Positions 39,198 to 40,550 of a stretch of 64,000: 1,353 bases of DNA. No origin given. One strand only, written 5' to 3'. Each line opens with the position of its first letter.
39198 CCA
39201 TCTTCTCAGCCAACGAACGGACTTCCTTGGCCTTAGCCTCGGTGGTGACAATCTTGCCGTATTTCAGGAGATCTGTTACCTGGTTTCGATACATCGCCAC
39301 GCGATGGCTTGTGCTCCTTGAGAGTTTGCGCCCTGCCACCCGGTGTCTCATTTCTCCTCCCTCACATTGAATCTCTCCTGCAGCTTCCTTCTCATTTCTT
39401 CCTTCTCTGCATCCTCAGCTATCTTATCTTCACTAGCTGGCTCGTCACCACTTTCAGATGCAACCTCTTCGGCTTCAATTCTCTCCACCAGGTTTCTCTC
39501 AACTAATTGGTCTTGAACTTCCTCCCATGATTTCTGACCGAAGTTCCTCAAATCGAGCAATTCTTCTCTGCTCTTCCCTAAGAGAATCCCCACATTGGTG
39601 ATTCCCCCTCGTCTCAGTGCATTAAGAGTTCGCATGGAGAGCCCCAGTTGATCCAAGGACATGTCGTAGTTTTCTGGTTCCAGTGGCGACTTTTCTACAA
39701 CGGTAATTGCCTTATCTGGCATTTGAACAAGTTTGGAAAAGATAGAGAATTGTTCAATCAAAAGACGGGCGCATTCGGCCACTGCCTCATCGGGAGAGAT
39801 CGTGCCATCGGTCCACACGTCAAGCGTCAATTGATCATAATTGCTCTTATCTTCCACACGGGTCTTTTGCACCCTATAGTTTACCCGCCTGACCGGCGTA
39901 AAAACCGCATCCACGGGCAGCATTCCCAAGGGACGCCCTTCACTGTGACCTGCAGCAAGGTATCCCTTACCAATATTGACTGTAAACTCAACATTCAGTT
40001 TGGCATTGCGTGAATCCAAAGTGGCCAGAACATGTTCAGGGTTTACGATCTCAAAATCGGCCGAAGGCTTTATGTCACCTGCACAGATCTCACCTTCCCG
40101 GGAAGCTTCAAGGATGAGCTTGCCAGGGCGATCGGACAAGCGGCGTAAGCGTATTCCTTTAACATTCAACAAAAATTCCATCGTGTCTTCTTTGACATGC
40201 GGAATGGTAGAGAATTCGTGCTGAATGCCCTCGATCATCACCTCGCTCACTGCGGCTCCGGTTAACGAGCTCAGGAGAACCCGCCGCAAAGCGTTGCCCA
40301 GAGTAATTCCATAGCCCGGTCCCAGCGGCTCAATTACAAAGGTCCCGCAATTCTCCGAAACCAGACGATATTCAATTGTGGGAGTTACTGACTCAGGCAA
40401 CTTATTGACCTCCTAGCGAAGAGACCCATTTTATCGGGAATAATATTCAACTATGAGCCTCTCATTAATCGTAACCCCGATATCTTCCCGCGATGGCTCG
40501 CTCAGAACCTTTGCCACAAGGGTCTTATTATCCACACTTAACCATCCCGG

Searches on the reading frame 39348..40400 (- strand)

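Call 67: search_protein_families(library=pfam, proteins=[window:39348-40400:-], max_evalue=1e-8)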
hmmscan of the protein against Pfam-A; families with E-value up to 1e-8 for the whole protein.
window:39348-40400:- (350 aa): 3 families
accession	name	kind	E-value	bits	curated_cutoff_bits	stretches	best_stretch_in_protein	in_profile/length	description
PF01000.31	RNA_pol_A_bac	-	5.7e-26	91.5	33.9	1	54-168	1-119/119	RNA polymerase Rpb3/RpoA insert domain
PF01193.29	RNA_pol_L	-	1.1e-21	76.7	24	1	24-218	1-74/74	RNA polymerase Rpb3/Rpb11 dimerisation domain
PF03118.21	RNA_pol_A_CTD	-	2.3e-17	62.9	23.8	1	238-299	4-65/67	Bacterial RNA polymerase, alpha chain C terminal domain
